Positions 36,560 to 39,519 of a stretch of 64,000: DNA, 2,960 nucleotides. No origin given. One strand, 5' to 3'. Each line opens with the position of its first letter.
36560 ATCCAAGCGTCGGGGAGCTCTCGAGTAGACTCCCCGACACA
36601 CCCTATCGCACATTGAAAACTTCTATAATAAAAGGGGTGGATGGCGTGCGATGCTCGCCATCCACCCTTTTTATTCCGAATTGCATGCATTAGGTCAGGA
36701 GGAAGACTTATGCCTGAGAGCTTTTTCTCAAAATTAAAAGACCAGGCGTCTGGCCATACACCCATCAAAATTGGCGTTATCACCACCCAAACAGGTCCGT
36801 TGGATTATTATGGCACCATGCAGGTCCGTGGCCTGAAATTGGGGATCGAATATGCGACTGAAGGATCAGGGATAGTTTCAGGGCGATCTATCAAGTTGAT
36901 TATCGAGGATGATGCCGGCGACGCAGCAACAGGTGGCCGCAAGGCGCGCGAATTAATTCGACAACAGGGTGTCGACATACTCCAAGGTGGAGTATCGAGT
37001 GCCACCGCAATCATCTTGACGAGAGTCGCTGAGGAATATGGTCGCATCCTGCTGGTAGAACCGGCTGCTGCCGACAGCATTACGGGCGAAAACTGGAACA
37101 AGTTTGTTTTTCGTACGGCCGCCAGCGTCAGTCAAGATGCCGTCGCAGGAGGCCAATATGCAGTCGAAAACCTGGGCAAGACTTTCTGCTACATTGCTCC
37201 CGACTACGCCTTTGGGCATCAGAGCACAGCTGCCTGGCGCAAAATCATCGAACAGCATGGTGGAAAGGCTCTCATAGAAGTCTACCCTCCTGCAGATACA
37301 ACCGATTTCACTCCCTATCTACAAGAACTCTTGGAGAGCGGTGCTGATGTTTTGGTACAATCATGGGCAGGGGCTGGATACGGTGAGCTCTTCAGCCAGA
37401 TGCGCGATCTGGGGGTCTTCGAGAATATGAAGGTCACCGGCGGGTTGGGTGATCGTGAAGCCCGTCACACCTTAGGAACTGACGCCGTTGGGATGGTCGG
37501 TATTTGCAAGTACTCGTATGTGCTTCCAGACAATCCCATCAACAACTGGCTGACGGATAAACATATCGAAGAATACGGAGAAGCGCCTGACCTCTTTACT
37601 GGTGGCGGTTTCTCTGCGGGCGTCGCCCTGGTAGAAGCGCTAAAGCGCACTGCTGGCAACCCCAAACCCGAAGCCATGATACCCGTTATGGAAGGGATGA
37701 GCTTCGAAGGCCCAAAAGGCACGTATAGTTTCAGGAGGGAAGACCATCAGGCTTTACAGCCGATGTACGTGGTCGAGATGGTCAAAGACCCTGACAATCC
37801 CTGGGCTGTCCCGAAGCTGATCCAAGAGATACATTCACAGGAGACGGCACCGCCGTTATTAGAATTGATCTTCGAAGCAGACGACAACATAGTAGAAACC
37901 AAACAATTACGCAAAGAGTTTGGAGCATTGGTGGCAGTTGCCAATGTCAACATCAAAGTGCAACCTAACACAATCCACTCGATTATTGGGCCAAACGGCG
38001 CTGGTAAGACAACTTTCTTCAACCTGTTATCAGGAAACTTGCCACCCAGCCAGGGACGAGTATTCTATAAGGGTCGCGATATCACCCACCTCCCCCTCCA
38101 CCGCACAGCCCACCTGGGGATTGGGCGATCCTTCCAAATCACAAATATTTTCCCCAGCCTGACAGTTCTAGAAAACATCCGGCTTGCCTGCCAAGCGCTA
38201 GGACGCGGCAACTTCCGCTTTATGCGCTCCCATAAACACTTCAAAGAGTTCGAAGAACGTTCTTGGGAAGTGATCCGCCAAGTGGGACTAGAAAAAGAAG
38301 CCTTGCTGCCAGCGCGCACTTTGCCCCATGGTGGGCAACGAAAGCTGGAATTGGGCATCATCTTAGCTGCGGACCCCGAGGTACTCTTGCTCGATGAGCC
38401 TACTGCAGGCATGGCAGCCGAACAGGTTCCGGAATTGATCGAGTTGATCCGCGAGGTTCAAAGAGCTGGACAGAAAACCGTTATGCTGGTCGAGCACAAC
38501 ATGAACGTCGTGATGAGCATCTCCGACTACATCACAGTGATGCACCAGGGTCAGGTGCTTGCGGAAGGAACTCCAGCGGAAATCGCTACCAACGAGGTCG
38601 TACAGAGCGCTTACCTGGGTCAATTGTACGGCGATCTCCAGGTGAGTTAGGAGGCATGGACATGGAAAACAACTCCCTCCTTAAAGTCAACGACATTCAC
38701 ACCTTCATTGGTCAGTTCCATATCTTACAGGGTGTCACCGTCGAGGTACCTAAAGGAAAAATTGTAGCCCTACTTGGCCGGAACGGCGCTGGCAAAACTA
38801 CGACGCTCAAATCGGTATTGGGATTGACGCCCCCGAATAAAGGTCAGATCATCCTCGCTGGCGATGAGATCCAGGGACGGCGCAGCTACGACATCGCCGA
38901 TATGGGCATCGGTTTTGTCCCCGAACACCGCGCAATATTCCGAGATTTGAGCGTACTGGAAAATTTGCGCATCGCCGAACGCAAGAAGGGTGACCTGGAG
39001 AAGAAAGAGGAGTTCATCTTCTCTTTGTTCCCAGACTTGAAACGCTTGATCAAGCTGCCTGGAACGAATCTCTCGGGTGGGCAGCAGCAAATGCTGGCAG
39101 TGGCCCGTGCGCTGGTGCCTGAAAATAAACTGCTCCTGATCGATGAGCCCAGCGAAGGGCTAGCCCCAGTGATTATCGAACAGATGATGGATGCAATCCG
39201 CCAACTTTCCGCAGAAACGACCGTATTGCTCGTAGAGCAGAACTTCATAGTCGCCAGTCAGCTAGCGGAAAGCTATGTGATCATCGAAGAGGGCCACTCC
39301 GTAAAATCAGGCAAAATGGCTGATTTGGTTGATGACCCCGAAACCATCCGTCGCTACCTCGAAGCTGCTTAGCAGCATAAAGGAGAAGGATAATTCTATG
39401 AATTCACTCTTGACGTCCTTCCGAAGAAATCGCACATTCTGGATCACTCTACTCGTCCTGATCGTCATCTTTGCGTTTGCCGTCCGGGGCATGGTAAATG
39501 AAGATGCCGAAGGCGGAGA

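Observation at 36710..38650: Signal-less paralog of the periplasmic binding protein fused in frame to the LivG ATPase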

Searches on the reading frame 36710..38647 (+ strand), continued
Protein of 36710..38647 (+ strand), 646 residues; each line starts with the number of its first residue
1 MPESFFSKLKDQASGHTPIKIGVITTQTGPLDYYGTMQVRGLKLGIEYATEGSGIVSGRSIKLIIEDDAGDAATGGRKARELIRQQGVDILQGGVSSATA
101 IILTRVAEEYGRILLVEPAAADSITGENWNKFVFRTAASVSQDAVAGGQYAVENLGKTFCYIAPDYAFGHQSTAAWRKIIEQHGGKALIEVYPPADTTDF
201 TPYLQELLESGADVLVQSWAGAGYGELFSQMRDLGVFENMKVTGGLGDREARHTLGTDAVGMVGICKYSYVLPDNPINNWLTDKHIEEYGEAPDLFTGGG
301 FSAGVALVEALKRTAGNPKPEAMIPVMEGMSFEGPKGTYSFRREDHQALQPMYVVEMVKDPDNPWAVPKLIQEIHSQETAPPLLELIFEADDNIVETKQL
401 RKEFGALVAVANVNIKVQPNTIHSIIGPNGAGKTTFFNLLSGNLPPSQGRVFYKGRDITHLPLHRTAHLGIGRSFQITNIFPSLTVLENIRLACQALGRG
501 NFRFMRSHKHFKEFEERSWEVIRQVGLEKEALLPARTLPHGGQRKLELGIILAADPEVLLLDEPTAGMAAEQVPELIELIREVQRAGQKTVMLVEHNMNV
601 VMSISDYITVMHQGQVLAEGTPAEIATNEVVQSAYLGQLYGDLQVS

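Call 34: find_encoding_contigs(protein=P0125, flank=6000, max_places=4)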
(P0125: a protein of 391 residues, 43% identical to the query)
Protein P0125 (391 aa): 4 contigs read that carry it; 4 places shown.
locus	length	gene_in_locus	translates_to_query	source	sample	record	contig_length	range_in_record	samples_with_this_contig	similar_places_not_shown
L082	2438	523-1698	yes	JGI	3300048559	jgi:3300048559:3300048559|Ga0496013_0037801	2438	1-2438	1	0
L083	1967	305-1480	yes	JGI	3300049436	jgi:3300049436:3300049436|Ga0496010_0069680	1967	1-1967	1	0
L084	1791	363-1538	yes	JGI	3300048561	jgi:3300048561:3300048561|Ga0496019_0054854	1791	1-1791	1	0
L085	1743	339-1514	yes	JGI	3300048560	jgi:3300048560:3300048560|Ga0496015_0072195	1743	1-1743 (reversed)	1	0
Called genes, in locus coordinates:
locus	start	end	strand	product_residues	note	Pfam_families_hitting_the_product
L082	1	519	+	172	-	?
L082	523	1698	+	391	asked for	PF13433:Peripla_BP_5, PF13458:Peripla_BP_6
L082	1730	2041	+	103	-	-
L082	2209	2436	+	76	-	?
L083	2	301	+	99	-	?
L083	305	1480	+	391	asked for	PF13433:Peripla_BP_5, PF13458:Peripla_BP_6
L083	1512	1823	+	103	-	-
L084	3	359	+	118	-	?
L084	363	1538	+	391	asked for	PF13433:Peripla_BP_5, PF13458:Peripla_BP_6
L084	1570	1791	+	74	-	?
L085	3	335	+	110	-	?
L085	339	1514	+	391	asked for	PF13433:Peripla_BP_5, PF13458:Peripla_BP_6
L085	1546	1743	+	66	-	?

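Call 35: search_protein_families(library=pfam, proteins=[L082:1-516:+, L082:1730-2038:+, L082:2209-2436:+], max_evalue=0.01)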
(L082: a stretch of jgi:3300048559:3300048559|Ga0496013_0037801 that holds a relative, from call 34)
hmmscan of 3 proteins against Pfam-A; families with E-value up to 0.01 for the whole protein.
L082:1-516:+ (172 aa): 2 families
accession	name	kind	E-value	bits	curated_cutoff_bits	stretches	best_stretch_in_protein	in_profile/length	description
PF13193.12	AMP-binding_C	-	5e-21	75.8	24.5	1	83-158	1-76/76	AMP-binding enzyme C-terminal domain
PF00501.34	AMP-binding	-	0.0072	15.6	29.9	0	2-32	353-384/384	AMP-binding enzyme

L082:1730-2038:+ (103 aa): 0 families

L082:2209-2436:+ (76 aa): 2 families
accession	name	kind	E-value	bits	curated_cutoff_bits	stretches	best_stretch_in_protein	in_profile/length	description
PF00561.26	Abhydrolase_1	-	6.1e-08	33.1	25.8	1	21-60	2-42/245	alpha/beta hydrolase fold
PF12697.13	Abhydrolase_6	-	2.4e-06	28.8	26.3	1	22-66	1-48/217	Alpha/beta hydrolase family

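Call 36: predict_structure(alignment_id=A1)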
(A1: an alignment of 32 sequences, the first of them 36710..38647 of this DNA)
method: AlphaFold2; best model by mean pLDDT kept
length: 646 residues; sequences in the alignment: 32
mean_pLDDT: 69.7   pTM: 0.54
mean pLDDT of the five models: 69.7, 69.0, 67.1, 66.5, 61.0
residues with pLDDT >= 90: 127; 70-90: 253; 50-70: 111; < 50: 155
segments of 3 or more residues with pLDDT < 50: 1-15, 119-121, 125-128, 246-266, 363-367, 384-414, 428-480, 500-507, 637-646
pLDDT, mean of each block of 10 residues (from residue 1): 41 67 81 81 96 92 86 76 92 76 82 76 53 78 72 86 71 79 92 78 94 79 65 85 57 46 46 77 92 81 94 95 93 85 76 61 52 67 38 26 26 51 65 38 32 34 31 38 81 65 48 83 90 85 83 72 73 86 81 75 83 65 81 53 29
secondary structure, 60 per line:
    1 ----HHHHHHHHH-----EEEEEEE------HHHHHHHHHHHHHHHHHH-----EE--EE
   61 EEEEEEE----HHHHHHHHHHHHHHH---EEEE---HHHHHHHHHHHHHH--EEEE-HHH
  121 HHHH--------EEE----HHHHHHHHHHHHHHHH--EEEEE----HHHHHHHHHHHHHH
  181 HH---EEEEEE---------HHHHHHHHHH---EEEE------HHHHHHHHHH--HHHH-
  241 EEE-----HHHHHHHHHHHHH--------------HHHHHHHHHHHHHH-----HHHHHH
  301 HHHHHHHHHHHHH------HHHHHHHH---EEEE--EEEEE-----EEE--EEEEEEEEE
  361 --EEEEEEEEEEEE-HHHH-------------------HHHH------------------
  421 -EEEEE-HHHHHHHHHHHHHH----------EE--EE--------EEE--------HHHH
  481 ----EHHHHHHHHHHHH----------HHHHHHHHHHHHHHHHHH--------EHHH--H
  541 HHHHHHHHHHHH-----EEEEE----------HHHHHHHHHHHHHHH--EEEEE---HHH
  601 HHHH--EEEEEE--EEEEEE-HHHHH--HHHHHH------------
elements in order (helices of 4 or more, strands of 3 or more residues): H5-13 E19-25 H32-49 E59-67 H72-86 E90-93 H97-110 E113-116 H118-124 E133-135 H140-155 E158-162 H167-182 E186-191 H201-210 E214-217 H224-233 H236-239 E241-243 H249-261 H276-289 H295-313 H320-327 E331-334 E337-341 E347-349 E352-360 E363-374 H376-379 H399-402 E422-426 H428-441 E466-468 H477-480 H486-497 H508-525 H540-552 E558-562 H573-587 E590-594 H598-604 E607-612 E615-620 H622-626 H629-634

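Call 41: search_protein_families(library=ncbifam, proteins=[window:36710-38647:+], max_evalue=0.00001)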
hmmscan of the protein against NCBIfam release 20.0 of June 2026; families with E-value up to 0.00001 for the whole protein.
window:36710-38647:+ (646 aa): 182 families (the best 25 are shown)
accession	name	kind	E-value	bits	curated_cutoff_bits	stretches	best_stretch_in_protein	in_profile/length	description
TIGR03411.1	urea_trans_UrtD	equivalog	2.7e-66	223.7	304.1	1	394-638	2-242/242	urea ABC transporter ATP-binding protein UrtD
NF008449.1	PRK11300.1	equivalog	5e-59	199.6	362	1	393-638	4-254/255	high-affinity branched-chain amino acid ABC transporter ATP-binding protein LivG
TIGR04406.1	LPS_export_lptB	equivalog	9.6e-44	149.4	240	1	396-638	3-235/239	LPS export ABC transporter ATP-binding protein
TIGR01188.1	drrA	subfamily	4.7e-42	144.3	312.45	1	402-626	1-212/302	daunorubicin resistance ABC transporter, ATP-binding protein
TIGR03410.1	urea_trans_UrtE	equivalog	6.7e-38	130.4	285.8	1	396-632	2-226/230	urea ABC transporter ATP-binding subunit UrtE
TIGR04521.1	ECF_ATPase_2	equivalog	2.4e-36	125.3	330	1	408-628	19-235/279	energy-coupling factor transporter ATPase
TIGR03265.1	PhnT2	equivalog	5.5e-35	121.2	457.7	1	394-628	4-225/353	putative 2-aminoethylphosphonate ABC transporter ATP-binding protein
NF040905.2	GguA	equivalog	6.4e-34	117.2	810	1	394-621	1-222/500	multiple monosaccharide ABC transporter ATP-binding protein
NF010069.0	PRK13549.1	equivalog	1.2e-33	116.3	699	1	393-632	4-237/513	xylose ABC transporter ATP-binding protein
TIGR03864.1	PQQ_ABC_ATP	hypoth_equivalog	2.2e-33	115.7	302.25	1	395-631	2-225/236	ABC transporter, ATP-binding subunit, PQQ-dependent alcohol dehydrogenase system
NF010171.0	PRK13652.1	equivalog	7.3e-33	113.8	476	1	394-629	3-229/277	cobalt transporter ATP-binding subunit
NF047930.1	ABC_ATP_B6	equivalog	9e-33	113.6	670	1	394-628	2-226/510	putative B6 ABC transporter ATP-binding protein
NF033858.1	ABC2_perm_RbbA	equivalog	1.3e-32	112.6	1050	1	389-630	261-489/909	ribosome-associated ATPase/putative transporter RbbA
NF008144.0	PRK10895.1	equivalog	1.8e-32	112.8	381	1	396-638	5-237/241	LPS export ABC transporter ATP-binding protein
NF007253.0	PRK09700.1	equivalog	1e-31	110.2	772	1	394-632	5-239/510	D-allose ABC transporter ATP-binding protein AlsA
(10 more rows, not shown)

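Call 42: fold_search(model_id=the predicted structure, library=pdb)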
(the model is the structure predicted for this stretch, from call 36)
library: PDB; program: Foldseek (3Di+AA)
matches with E <= 10: 1985; with E <= 0.001: 1793
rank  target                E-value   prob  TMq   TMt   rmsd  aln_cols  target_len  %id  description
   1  3n0x                  1.6e-30  1.00  0.49  0.82   3.6       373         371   37  Crystal structure of an ABC-type branched-chain amino acid transporter (RPA4397) from Rhodopseudomonas palustris CGA009  (released 2010-07-14)
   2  4zpj                  6.2e-25  1.00  0.47  0.78   4.1       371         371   25  ABC transporter substrate-binding protein from Sphaerobacter thermophilus (released 2015-05-20)
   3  4maa                  3.6e-24  1.00  0.47  0.76   3.9       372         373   21  The Crystal Structure of Amino Acid ABC Transporter Substrate-binding Protein from Pseudomonas fluorescens Pf-5 (released 2013-12-04)
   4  3i09_A                6.8e-23  1.00  0.47  0.76   4.3       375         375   22  CRYSTAL STRUCTURE OF A PERIPLASMIC BINDING PROTEIN (BMA2936) FROM BURKHOLDERIA MALLEI AT 1.80 A RESOLUTION (released 2009-07-21)
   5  3nnd_A                1.2e-22  1.00  0.31  0.57  15.0       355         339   34  The crystal structure of ABC transporter from Rhodopseudomonas palustris (released 2010-10-13)
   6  4ey3                  1.2e-22  1.00  0.45  0.75   4.9       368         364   24  Crystal structure of solute binding protein of ABC transporter in complex with p-hydroxybenzoic acid (released 2012-05-30)
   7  4eyg_A                2.1e-22  1.00  0.45  0.76   4.8       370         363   24  Crystal structure of solute binding protein of ABC transporter from Rhodopseudomonas palustris BisB5 in complex with v (released 2012-05-30)
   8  3i45                  3.7e-22  1.00  0.47  0.77   4.1       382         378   20  CRYSTAL STRUCTURE OF putative twin-arginine translocation pathway signal protein from Rhodospirillum rubrum Atcc 11170 (released 2009-07-14)
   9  4eyg_B                3.7e-22  1.00  0.45  0.75   4.8       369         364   24  Crystal structure of solute binding protein of ABC transporter from Rhodopseudomonas palustris BisB5 in complex with v (released 2012-05-30)
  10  3nnd_B                4.4e-22  1.00  0.31  0.58  15.1       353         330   35  The crystal structure of ABC transporter from Rhodopseudomonas palustris (released 2010-10-13)
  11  8hic                  1.1e-21  1.00  0.45  0.70   4.4       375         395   19  Crystal structure of UrtA from Prochlorococcus marinus str. MIT 9313 in complex with urea and calcium (released 2023-11-22)
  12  7s6e_A                1.5e-21  1.00  0.45  0.70   4.3       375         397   20  Crystal structure of UrtA from Synechococcus CC9311 in complex with urea and calcium (released 2021-10-13)
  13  4f06                  1.8e-21  1.00  0.44  0.74   5.0       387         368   20  Crystal structure of solute binding protein of ABC transporter from Rhodopseudomonas palustris HaA2 RPB_2270 in complex  (released 2012-08-15)
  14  8tg1_B                3.3e-21  1.00  0.45  0.74   4.1       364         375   20  Caldicellulosiruptor saccharolyticus periplasmic urea-binding protein (released 2024-06-19)
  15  8tg1_A                6.3e-21  1.00  0.45  0.74   4.2       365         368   20  Caldicellulosiruptor saccharolyticus periplasmic urea-binding protein (released 2024-06-19)
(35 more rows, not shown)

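Call 68: predict_structure(alignment_id=A2)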
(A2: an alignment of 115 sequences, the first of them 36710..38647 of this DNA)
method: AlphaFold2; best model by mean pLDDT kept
length: 646 residues; sequences in the alignment: 115
mean_pLDDT: 81.1   pTM: 0.62
mean pLDDT of the five models: 81.1, 79.3, 78.6, 67.6, 66.3
residues with pLDDT >= 90: 221; 70-90: 297; 50-70: 90; < 50: 38
segments of 3 or more residues with pLDDT < 50: 1-3, 8-15, 385-391, 475-478, 504-506, 637-646
pLDDT, mean of each block of 10 residues (from residue 1): 48 66 83 87 98 94 87 74 92 79 80 80 64 88 89 97 81 87 95 88 96 88 76 91 81 81 89 92 96 91 97 96 96 95 90 91 87 89 47 78 69 80 74 72 77 78 64 56 86 70 52 81 90 87 84 83 77 84 87 82 86 69 74 51 33
secondary structure, 60 per line:
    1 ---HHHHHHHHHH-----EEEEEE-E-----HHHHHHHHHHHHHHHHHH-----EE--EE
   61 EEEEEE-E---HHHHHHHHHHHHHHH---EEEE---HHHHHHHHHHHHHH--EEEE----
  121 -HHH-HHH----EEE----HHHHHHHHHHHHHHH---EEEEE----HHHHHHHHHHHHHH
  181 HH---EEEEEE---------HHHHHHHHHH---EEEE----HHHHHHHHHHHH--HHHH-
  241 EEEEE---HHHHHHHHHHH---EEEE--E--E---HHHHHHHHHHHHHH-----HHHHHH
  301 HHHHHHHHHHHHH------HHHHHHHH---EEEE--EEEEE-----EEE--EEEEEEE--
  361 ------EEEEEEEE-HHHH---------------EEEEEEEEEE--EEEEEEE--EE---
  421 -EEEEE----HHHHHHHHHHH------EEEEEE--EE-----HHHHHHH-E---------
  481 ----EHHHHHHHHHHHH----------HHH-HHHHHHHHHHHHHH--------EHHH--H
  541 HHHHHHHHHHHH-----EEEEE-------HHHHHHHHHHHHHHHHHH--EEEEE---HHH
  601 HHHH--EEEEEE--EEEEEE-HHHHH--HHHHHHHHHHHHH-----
elements in order: H4-13 E19-24 H32-49 E59-66 H72-86 E90-93 H97-110 E113-116 E133-135 H140-154 E158-162 H167-182 E186-191 H201-210 E214-217 H222-233 H236-239 E241-245 H249-259 E263-266 H276-289 H295-313 H320-327 E331-334 E337-341 E347-349 E352-358 E367-374 H376-379 E395-404 E407-413 E422-426 H431-441 E448-453 H463-469 H486-497 H512-525 H540-552 E558-562 H570-587 E590-594 H598-604 E607-612 E615-620 H622-626 H629-641

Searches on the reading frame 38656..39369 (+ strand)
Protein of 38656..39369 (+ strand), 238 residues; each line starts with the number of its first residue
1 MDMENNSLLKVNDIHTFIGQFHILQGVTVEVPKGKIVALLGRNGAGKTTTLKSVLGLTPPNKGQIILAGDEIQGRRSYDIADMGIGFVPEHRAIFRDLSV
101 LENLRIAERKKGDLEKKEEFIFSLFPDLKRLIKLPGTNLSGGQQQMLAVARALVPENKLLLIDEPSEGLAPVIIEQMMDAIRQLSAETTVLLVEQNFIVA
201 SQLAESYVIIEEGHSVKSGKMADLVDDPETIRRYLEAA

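Call 7: search_protein_families(library=pfam, proteins=[window:38656-39369:+], max_evalue=0.01)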
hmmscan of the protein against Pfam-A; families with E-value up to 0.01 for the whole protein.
window:38656-39369:+ (238 aa): 4 families
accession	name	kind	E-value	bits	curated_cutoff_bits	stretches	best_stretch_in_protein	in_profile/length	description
PF00005.33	ABC_tran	-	3.3e-29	102.7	25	1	24-166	1-136/137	ABC transporter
PF13304.12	AAA_21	-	2.4e-09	38.1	27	1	131-192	230-295/304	AAA domain, putative AbiEii toxin, Type IV TA system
PF02463.25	SMC_N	-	0.0011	18.8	40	0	21-192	10-194/220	RecF/RecN/SMC N terminal domain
PF25199.1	nSTAND_NTPase5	-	0.0036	17.6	34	0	32-54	39-61/145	Novel STAND NTPase 5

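Call 41: search_protein_families(library=ncbifam, proteins=[window:38656-39369:+], max_evalue=0.00001)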
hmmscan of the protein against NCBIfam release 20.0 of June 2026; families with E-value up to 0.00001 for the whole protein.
window:38656-39369:+ (238 aa): 184 families (the best 25 are shown)
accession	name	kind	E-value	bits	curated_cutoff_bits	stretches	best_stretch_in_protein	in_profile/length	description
TIGR03410.1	urea_trans_UrtE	equivalog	5e-66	222.5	285.8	1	9-235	1-228/230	urea ABC transporter ATP-binding subunit UrtE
NF008626.0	PRK11614.1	equivalog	4.3e-44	150.8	441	1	6-225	3-225/237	high-affinity branched-chain amino acid ABC transporter ATP-binding protein LivF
TIGR04406.1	LPS_export_lptB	equivalog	1.9e-40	138.7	240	1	9-235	2-233/239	LPS export ABC transporter ATP-binding protein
TIGR03411.1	urea_trans_UrtD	equivalog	1e-36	126.9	304.1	1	8-235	2-240/242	urea ABC transporter ATP-binding protein UrtD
NF008449.1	PRK11300.1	equivalog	8.7e-36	123.5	362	2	6-111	3-108/255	high-affinity branched-chain amino acid ABC transporter ATP-binding protein LivG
TIGR00968.1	3a0106s01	subfamily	4.1e-35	121.4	342.75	1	10-230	2-224/237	sulfate ABC transporter ATP-binding protein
NF010060.0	PRK13537.1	equivalog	9.1e-33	113.5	521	1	7-226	14-235/314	nodulation factor ABC transporter ATP-binding protein NodI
TIGR00972.1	3a0107s01c2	equivalog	3e-32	112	343.2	1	9-230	2-236/248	phosphate ABC transporter ATP-binding protein PstB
TIGR01188.1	drrA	subfamily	5.4e-32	111.3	312.45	1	19-225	4-212/302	daunorubicin resistance ABC transporter, ATP-binding protein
NF008144.0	PRK10895.1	equivalog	3.6e-31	108.5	381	1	22-235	17-235/241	LPS export ABC transporter ATP-binding protein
TIGR02857.1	CydD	equivalog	3.2e-30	105.6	435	1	17-194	331-514/529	thiol reductant ABC exporter subunit CydD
TIGR02868.1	CydC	equivalog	5.6e-30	104.5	329.05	1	18-194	345-527/530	thiol reductant ABC exporter subunit CydC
NF011967.0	PRK15439.1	equivalog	1.2e-29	103.2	586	1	3-227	6-230/510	autoinducer 2 ABC transporter ATP-binding protein LsrA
TIGR03265.1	PhnT2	equivalog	2.2e-29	102.8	457.7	1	7-230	3-228/353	putative 2-aminoethylphosphonate ABC transporter ATP-binding protein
TIGR03740.1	galliderm_ABC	subfamily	3.2e-29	102.2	309.75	1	9-219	1-206/223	lantibiotic protection ABC transporter ATP-binding subunit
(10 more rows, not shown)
